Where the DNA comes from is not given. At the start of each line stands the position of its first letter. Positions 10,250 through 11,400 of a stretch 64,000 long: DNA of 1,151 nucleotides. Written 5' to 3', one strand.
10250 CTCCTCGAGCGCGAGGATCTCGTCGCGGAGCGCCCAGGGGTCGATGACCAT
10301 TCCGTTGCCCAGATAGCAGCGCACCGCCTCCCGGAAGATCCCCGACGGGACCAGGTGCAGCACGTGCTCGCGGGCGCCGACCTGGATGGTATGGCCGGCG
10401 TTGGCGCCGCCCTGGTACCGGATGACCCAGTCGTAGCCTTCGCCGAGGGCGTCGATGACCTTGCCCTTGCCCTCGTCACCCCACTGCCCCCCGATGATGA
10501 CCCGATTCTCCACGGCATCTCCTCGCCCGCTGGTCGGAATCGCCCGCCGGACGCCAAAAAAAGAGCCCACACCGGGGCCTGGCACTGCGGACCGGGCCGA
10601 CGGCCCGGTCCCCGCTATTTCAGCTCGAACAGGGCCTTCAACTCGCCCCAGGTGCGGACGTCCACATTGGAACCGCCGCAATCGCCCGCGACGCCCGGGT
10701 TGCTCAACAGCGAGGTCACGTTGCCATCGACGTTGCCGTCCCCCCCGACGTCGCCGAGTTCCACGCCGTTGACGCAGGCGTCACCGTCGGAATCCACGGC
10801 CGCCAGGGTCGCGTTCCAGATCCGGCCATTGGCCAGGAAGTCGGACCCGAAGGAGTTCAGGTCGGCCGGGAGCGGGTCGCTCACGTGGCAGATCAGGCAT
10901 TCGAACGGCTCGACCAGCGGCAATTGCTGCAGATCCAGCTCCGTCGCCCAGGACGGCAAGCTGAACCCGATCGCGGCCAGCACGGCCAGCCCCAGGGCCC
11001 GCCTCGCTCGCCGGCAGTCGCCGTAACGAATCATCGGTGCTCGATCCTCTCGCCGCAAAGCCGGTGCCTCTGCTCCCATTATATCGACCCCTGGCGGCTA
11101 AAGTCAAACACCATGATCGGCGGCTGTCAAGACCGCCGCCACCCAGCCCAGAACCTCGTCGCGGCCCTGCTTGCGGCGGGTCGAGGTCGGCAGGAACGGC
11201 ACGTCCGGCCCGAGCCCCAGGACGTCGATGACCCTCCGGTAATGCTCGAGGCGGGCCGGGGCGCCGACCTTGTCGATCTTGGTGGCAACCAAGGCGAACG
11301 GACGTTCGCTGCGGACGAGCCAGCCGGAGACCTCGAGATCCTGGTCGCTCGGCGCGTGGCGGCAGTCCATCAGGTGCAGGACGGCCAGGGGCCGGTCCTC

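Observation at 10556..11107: Tiny secreted CxxCH protein with Asp-rich Ca-binding-like repeats, driven by a consensus promoter between engB and purA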

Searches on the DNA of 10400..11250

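Call 69: search_rna_families(source=window, start=10400, end=11250, threshold=evalue, max_evalue=1)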
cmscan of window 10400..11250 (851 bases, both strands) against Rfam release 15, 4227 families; matches with E-value up to 1: 0.
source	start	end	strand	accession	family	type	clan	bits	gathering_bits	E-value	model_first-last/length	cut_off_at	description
